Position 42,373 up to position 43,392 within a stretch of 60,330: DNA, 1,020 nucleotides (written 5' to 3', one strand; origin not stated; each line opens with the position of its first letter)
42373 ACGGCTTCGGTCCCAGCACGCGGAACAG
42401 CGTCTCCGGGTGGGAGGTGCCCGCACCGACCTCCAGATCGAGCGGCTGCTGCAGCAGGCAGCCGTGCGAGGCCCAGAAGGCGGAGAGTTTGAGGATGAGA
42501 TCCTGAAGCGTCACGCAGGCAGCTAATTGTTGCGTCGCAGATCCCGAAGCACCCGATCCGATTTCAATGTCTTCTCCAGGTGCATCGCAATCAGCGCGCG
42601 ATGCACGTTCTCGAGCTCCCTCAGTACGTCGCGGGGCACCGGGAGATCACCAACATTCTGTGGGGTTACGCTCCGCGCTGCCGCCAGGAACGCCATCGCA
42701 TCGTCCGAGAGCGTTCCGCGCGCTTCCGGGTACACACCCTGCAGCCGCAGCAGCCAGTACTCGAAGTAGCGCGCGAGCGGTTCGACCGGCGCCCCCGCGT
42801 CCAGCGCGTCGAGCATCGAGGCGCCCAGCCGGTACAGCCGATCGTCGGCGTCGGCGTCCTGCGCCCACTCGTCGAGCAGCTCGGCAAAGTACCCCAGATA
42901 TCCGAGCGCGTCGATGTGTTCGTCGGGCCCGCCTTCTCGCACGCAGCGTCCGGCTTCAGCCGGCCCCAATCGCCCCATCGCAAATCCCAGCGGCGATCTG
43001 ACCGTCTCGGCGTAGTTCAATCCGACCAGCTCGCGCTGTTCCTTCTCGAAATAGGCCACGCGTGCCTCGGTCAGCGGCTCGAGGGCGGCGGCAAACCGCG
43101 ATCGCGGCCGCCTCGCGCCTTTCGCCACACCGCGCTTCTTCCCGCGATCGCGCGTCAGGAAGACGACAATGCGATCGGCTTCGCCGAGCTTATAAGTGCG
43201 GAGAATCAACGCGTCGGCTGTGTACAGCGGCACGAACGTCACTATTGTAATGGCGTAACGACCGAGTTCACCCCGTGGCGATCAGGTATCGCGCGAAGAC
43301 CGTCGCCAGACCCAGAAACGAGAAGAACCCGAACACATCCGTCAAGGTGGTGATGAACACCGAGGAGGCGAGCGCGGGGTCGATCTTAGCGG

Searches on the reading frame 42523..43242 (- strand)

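Call 72: search_protein_families(library=pfam, proteins=[window:42523-43242:-], max_evalue=0.001)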
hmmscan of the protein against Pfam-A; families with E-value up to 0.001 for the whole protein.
window:42523-43242:- (239 aa): 2 families
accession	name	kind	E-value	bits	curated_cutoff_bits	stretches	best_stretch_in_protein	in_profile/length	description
PF11967.14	RecO_N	-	3.6e-22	78.6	27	1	6-83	3-79/80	Recombination protein O N terminal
PF02565.21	RecO_C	-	6.8e-18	65.3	22.1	1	108-173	2-67/157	Recombination protein O C terminal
